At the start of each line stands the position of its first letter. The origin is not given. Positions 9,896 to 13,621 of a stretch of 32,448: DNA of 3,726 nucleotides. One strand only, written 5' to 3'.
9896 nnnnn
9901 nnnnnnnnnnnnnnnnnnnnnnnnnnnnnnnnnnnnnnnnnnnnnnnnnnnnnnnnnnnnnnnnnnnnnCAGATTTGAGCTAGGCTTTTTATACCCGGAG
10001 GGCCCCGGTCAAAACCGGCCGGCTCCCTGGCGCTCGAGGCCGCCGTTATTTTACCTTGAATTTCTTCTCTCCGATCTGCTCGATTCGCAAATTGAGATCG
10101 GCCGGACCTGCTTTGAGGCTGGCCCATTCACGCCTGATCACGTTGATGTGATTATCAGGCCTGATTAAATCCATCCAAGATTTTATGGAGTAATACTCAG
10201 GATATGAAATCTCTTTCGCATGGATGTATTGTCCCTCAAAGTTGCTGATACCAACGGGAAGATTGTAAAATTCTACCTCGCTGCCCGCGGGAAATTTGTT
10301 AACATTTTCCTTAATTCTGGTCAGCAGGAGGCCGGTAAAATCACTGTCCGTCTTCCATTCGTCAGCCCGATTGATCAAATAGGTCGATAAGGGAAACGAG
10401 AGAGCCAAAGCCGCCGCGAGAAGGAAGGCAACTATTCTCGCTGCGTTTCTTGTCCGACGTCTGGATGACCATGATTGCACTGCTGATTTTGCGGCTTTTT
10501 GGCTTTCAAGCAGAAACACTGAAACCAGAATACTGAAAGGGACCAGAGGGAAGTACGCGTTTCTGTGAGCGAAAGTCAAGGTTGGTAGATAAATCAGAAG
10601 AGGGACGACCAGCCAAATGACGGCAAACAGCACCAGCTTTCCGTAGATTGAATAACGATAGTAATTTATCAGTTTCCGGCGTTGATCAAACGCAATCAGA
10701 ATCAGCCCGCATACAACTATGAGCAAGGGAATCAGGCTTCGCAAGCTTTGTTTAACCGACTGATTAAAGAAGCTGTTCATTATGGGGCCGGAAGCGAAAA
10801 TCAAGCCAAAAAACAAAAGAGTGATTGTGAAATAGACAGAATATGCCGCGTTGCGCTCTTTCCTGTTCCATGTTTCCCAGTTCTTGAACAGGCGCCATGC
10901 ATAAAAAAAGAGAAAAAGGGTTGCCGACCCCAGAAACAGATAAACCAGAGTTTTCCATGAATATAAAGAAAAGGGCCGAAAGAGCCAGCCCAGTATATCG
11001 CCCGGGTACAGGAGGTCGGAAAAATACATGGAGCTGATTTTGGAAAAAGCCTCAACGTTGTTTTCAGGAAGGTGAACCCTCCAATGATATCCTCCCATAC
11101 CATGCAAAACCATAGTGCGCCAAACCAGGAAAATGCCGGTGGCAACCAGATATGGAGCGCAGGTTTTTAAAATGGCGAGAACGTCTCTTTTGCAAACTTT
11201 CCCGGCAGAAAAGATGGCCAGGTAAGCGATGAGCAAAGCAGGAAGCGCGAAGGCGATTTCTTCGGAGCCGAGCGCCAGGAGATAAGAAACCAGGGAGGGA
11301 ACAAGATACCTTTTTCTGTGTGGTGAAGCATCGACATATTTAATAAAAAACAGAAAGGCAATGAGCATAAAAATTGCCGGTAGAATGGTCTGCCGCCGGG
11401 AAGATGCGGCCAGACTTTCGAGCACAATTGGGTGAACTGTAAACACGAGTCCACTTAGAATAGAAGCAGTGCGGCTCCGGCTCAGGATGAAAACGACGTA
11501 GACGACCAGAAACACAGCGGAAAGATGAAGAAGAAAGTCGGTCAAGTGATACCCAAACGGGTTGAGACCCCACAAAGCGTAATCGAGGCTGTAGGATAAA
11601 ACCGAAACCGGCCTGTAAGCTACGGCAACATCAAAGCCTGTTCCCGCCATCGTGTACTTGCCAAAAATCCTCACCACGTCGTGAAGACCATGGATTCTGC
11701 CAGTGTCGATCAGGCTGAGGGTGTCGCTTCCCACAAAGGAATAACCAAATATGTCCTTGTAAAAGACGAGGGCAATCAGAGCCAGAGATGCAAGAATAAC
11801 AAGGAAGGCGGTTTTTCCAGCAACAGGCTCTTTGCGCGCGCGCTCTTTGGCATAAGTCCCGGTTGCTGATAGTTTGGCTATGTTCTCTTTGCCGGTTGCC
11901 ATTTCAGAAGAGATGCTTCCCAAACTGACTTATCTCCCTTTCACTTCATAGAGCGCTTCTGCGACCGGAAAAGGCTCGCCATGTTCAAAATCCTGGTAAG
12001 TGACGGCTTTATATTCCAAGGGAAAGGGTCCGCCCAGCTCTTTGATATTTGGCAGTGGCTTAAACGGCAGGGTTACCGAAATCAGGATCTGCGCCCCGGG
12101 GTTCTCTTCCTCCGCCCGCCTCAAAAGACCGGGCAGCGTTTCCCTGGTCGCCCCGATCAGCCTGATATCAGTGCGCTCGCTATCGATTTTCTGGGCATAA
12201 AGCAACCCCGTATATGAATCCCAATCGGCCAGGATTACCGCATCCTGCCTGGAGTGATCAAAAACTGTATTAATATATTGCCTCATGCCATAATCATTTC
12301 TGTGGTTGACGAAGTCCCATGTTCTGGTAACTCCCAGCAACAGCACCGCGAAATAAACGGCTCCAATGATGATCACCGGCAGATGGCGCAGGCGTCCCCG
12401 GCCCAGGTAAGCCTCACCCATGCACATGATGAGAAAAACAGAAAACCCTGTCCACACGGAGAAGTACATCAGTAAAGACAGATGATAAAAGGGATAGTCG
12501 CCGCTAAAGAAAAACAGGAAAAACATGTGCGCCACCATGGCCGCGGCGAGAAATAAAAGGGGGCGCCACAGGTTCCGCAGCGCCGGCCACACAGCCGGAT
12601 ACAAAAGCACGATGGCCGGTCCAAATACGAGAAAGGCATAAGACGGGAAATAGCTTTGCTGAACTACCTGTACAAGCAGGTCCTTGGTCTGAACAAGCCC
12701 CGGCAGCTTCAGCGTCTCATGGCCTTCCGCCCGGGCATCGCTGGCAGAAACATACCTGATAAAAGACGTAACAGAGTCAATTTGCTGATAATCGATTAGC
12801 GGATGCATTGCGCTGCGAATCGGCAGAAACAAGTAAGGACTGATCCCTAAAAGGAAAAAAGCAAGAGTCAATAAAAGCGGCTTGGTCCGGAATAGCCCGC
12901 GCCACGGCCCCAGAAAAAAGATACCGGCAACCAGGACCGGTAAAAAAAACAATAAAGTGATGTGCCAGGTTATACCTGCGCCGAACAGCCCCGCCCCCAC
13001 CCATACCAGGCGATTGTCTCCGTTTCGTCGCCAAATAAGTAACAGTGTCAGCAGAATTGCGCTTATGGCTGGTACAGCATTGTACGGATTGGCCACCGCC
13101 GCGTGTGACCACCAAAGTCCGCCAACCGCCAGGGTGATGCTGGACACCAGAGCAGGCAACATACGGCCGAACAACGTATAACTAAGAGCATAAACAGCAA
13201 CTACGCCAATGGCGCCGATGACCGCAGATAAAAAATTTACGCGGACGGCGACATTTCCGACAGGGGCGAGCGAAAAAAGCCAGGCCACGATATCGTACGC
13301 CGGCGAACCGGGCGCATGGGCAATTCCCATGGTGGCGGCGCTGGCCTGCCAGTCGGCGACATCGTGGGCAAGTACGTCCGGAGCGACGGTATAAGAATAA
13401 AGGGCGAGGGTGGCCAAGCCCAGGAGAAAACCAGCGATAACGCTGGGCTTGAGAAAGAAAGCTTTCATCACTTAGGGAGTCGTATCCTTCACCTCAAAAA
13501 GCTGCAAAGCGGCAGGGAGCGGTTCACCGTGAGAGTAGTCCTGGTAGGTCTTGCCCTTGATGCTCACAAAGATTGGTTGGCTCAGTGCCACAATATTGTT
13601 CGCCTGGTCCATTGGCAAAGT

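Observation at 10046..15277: Low-GC island made only of three GT-C-type membrane glycosyltransferase genes inside a conserved dapBA-rnj-ftsK block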

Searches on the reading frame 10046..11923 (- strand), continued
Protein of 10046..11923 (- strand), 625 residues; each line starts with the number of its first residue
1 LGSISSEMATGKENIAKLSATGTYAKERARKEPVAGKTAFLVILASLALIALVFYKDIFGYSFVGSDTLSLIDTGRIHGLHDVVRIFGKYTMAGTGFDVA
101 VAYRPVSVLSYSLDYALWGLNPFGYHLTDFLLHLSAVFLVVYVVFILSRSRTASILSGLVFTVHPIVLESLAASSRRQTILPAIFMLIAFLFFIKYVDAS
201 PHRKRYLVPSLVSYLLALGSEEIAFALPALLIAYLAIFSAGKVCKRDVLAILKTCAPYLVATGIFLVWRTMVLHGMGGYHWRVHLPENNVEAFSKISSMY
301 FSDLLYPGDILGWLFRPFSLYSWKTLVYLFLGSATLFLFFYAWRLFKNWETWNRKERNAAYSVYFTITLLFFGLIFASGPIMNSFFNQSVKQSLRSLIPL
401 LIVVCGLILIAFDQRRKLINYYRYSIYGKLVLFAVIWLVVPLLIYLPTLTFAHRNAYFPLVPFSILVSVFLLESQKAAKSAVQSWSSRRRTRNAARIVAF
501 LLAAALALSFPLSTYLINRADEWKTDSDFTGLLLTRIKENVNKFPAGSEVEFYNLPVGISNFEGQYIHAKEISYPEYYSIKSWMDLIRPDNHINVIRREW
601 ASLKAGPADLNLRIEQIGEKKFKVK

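Call 67: find_related_loci(query=A5, collection=metagenome_contigs, flank=8000)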
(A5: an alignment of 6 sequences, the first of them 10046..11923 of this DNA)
Query A5 (625 aa) in metagenome_contigs; peptide patterns used: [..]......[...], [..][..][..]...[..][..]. (x = any residue, [..] = any of these).
600 stretches matched a pattern (row limit reached: there are more); 457 encode a relative of the query (tblastn E <= 1e-3); the best 80 are kept; 80 distinct loci.
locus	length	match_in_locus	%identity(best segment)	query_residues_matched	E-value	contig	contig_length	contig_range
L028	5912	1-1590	32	118-616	2e-57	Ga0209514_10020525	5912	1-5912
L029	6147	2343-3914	38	22-614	3e-53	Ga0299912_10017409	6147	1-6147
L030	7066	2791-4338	41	32-613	7e-52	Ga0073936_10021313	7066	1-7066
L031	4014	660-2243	39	27-623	6e-52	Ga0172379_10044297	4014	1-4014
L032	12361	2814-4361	41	32-613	7e-52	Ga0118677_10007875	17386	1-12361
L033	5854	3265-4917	39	29-614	1e-41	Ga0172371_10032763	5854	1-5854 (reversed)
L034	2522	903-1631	35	41-282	3e-34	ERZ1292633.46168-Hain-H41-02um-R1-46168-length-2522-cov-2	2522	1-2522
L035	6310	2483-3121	31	50-273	3e-27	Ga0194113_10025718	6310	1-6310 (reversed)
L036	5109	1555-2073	39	98-269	6e-27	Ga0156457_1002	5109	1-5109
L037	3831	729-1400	34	49-274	3e-26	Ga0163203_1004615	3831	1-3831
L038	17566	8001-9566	37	34-621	1e-44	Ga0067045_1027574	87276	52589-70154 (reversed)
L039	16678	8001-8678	35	47-276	1e-25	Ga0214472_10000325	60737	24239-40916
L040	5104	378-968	32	42-246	1e-25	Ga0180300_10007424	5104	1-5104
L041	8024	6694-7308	34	42-249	3e-25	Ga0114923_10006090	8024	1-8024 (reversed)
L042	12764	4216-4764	32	42-231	5e-25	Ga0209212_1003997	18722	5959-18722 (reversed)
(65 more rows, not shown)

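Call 73: search_protein_families(library=pfam, proteins=[L038:4478-5785:-, L038:3474-4481:-, L038:1290-2918:+, L038:7878-9641:+, L038:9780-11792:+, L038:12643-14169:+, L038:14166-15023:+, L038:15315-15992:+, L038:16123-17052:+, L038:5913-6437:-], max_evalue=0.001)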
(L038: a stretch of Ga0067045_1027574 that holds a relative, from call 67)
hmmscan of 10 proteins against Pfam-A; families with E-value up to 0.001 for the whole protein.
L038:4478-5785:- (435 aa): 2 families
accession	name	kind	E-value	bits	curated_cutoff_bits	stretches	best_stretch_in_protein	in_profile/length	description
PF01979.26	Amidohydro_1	-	2.6e-15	57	25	2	43-102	2-62/345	Amidohydrolase family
PF07969.17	Amidohydro_3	-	3.4e-05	23.9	29.7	0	234-393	320-457/472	Amidohydrolase family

L038:3474-4481:- (335 aa): 2 families
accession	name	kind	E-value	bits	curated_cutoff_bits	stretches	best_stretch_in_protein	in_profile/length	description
PF02729.26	OTCace_N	-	1e-42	146.1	29.9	1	28-168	1-148/148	Aspartate/ornithine carbamoyltransferase, carbamoyl-P binding domain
PF00185.30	OTCace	-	1e-29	104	29.4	1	174-329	1-156/157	Aspartate/ornithine carbamoyltransferase, Asp/Orn binding domain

L038:1290-2918:+ (542 aa): 1 family
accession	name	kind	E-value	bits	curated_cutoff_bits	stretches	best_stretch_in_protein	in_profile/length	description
PF00118.29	Cpn60_TCP1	-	5.1e-79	266.7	34.3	1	24-523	2-489/490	TCP-1/cpn60 chaperonin family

L038:7878-9641:+ (587 aa): 0 families

L038:9780-11792:+ (670 aa): 0 families

L038:12643-14169:+ (508 aa): 3 families
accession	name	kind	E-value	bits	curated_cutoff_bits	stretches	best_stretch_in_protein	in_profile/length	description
PF03796.21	DnaB_C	-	5.3e-24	85.4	27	1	184-472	4-253/255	DnaB-like helicase C terminal domain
PF00772.26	DnaB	-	7.7e-07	29.6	23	1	4-102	7-103/103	DnaB-like helicase N terminal domain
PF13481.12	AAA_25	-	1.7e-06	28.2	27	1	184-248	17-92/195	AAA domain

L038:14166-15023:+ (285 aa): 5 families
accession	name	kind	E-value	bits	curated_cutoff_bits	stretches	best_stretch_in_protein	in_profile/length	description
PF13304.12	AAA_21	-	1.6e-13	51.9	27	2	199-243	260-303/304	AAA domain, putative AbiEii toxin, Type IV TA system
PF13175.12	AAA_15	-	1.6e-12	48.2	32.1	2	198-242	329-373/374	AAA ATPase domain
PF02463.25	SMC_N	-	4.3e-09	36.6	40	1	72-102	14-44/220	RecF/RecN/SMC N terminal domain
PF13476.12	AAA_23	-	1.4e-07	32.8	27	1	72-103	10-40/201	AAA domain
PF13555.12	AAA_29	-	1.7e-06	28.1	27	1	71-103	11-43/61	P-loop containing region of AAA domain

L038:15315-15992:+ (225 aa): 2 families
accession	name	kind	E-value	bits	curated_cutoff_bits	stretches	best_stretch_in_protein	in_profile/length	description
PF13241.12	NAD_binding_7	-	6.7e-27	94.5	22.1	1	6-118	1-104/104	Putative NAD(P)-binding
PF14824.11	Sirohm_synth_M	-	3.4e-11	42.8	25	1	122-148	1-27/28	Sirohaem biosynthesis protein central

L038:16123-17052:+ (309 aa): 1 family
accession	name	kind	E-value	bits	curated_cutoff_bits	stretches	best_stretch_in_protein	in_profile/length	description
PF01578.25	Cytochrom_C_asm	-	7.8e-43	147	29.9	1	94-295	4-209/212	Cytochrome C assembly protein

L038:5913-6437:- (174 aa): 2 families
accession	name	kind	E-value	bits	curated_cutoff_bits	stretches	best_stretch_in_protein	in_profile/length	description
PF01965.30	DJ-1_PfpI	-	4.6e-53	179.8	26.6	1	6-169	1-164/165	DJ-1/PfpI family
PF18011.7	Catalase_C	-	7.7e-06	26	24.6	1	27-117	26-115/150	C-terminal domain found in long catalases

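Call 74: search_protein_families(library=pfam, proteins=[L032:355-1773:+, L032:1866-2414:+, L032:4875-6305:-, L032:6611-8182:-, L032:9608-10966:-, L033:345-2828:-, L033:3112-4998:+, L029:9-1130:+, L029:1342-2058:+, L029:2313-4001:+], max_evalue=0.001)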
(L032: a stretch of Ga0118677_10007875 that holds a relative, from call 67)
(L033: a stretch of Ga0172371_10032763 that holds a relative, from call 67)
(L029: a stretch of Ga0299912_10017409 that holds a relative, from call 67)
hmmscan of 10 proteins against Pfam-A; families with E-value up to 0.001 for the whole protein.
L032:355-1773:+ (472 aa): 7 families
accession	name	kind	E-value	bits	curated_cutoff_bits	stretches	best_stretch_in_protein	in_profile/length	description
PF00158.32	Sigma54_activat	-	4.2e-64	215.7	20.2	1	137-303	1-167/168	Sigma-54 interaction domain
PF14532.12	Sigma54_activ_2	-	1.1e-25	90.9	25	1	139-308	2-138/138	Sigma-54 interaction domain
PF25601.1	AAA_lid_14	-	5.5e-23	81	27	1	309-386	1-77/87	AAA+ ATPase lid domain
PF00072.30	Response_reg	-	9.9e-19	68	30.2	1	4-109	1-106/111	Response regulator receiver domain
PF07728.20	AAA_5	-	5.8e-08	33.3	22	1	161-280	2-124/139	AAA domain (dynein-related subfamily)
PF13191.12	AAA_16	-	0.00016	22.6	32.6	1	144-255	12-122/167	AAA ATPase domain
PF07724.20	AAA_2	-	0.0003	21.3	27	1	159-259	4-105/166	AAA domain (Cdc48 subfamily)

L032:1866-2414:+ (182 aa): 2 families
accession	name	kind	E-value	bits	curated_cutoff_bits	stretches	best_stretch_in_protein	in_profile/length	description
PF13335.12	Mg_chelatase_C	-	1.5e-33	115.7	26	1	79-174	2-94/94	Magnesium chelatase, subunit ChlI C-terminal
PF01078.27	Mg_chelatase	-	1.2e-14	54.7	20.3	1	24-71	159-206/207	Magnesium chelatase, subunit ChlI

L032:4875-6305:- (476 aa): 0 families

L032:6611-8182:- (523 aa): 1 family
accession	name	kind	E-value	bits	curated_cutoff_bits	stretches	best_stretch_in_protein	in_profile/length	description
PF05086.17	Dicty_REP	-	0.00055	18.5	21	1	351-486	227-356/911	Dictyostelium (Slime Mold) REP protein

L032:9608-10966:- (452 aa): 1 family
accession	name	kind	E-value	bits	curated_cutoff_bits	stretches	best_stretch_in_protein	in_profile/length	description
PF00180.25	Iso_dh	-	9.7e-138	459.6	27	1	102-446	1-346/348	Isocitrate/isopropylmalate dehydrogenase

L033:345-2828:- (827 aa): 31 families (the best 25 are shown)
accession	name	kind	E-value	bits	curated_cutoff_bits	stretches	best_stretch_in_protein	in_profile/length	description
PF00515.34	TPR_1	-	2.1e-67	220.8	27.8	8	502-533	2-33/34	Tetratricopeptide repeat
PF07719.23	TPR_2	-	7.1e-66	213.4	27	9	774-805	2-33/34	Tetratricopeptide repeat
PF13414.12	TPR_11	-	8.8e-57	189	26.8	7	577-617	2-42/42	TPR repeat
PF13431.12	TPR_17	-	1.1e-47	156.8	24.4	3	591-623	1-33/34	Tetratricopeptide repeat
PF13181.12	TPR_8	-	1.5e-46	153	25.7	1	502-533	2-33/34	Tetratricopeptide repeat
PF13432.12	TPR_16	-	1.7e-44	150.3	32.7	5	507-569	3-65/65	Tetratricopeptide repeat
PF13428.12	TPR_14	-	9.2e-42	137.6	23.5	3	536-577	2-43/44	Tetratricopeptide repeat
PF14559.12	TPR_19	-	1.3e-40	138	25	6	477-540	1-64/68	Tetratricopeptide repeat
PF13424.12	TPR_12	-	1.3e-38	131.4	30.1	6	605-666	5-74/77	Tetratricopeptide repeat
PF13374.12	TPR_10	-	7e-29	99.4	27.5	0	637-666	2-31/42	Tetratricopeptide repeat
PF13176.12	TPR_7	-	3.9e-23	79.9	27.9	0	505-533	3-31/36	Tetratricopeptide repeat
PF23914.1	TPR_CcmH_CycH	-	2.5e-21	76.6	42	3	695-802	40-150/158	Cytochrome c-type biogenesis protein H TPR domain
PF13174.12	TPR_6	-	7.8e-20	70.6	26.3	0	740-770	1-31/33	Tetratricopeptide repeat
PF12895.13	ANAPC3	-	7.2e-17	61.9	27.2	1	481-559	3-80/82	Anaphase-promoting complex, cyclosome, subunit 3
PF13371.12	TPR_9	-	2.4e-14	53.5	35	1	478-540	6-68/73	Tetratricopeptide repeat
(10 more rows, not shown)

L033:3112-4998:+ (628 aa): 0 families

L029:9-1130:+ (373 aa): 2 families
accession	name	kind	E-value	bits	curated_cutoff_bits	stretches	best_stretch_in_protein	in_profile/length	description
PF10335.14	DUF294_C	-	1.2e-49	168.3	22.5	1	226-369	2-145/145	Putative nucleotidyltransferase substrate binding domain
PF03445.19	DUF294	-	3e-49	166.9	21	1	49-189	3-138/138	Putative nucleotidyltransferase DUF294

L029:1342-2058:+ (238 aa): 1 family
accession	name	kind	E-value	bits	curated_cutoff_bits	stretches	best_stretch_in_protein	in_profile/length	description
PF00929.31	RNase_T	-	8e-32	111.5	24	1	41-209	1-164/164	Exonuclease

L029:2313-4001:+ (562 aa): 0 families

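Call 86: search_protein_representatives(alignment_id=A4)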
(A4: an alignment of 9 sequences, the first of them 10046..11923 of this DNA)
Query: 9 sequences, 584 profile positions. Proteins with E-value up to 0.001 (for the whole library): 98482; up to 1e-10: 67691; up to 1e-30: 4070. The best 150 are listed.
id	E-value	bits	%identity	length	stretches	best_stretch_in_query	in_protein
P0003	2.6e-254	861.7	-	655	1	1-583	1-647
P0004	1.6e-230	783.1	-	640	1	1-583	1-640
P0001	2.8e-209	713.0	-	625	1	8-572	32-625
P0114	2.4e-200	683.5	-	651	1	10-577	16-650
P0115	1.1e-161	555.9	-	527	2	9-284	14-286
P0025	1.8e-157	541.9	-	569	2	4-284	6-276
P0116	1.3e-156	539.1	-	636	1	10-574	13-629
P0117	3.2e-155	534.5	-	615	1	14-574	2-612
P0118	7.0e-155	533.3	-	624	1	8-577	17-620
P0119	8.9e-155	533.0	-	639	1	10-578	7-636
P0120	1.2e-152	525.9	-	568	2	10-308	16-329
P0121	4.9e-149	514.0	-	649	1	12-565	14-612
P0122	5.3e-149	513.9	-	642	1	9-574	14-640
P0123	1.4e-148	512.5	-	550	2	14-307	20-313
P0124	4.7e-148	510.8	-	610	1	10-576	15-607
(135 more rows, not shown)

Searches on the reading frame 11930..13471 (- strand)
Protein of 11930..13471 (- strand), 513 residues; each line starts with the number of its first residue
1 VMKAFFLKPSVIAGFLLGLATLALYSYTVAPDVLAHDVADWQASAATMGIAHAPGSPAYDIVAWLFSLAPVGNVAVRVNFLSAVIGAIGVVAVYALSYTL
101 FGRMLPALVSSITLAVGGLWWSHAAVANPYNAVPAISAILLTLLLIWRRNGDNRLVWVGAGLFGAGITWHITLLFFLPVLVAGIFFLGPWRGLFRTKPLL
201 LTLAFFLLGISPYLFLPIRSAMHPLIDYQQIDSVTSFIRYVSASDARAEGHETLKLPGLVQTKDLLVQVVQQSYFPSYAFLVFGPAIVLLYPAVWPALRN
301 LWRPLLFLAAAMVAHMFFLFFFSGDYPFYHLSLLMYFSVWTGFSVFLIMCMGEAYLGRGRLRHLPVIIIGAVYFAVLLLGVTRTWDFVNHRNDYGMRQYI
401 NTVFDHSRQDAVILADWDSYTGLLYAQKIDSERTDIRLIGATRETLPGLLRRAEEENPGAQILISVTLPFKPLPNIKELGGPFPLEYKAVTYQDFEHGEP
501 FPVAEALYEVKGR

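Call 6: search_protein_families(library=pfam, proteins=[window:11930-13471:-], max_evalue=0.1)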
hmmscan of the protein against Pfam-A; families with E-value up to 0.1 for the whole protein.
window:11930-13471:- (513 aa): 1 family
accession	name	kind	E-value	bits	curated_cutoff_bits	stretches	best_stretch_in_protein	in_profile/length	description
PF11028.14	TMEM260-like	-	5.7e-16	59.2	24.2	1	37-186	1-172/179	Protein O-mannosyl-transferase TMEM260-like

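Call 7: search_protein_families(library=ncbifam, proteins=[window:11930-13471:-], max_evalue=0.1)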
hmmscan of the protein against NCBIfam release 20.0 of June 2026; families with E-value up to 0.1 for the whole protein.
window:11930-13471:- (513 aa): 0 families

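Call 100: find_encoding_contigs(protein=window:11930-13471:-, flank=10000, max_places=6)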
Protein window:11930-13471:- (513 aa): no gene with exactly this product is on record in the collection.
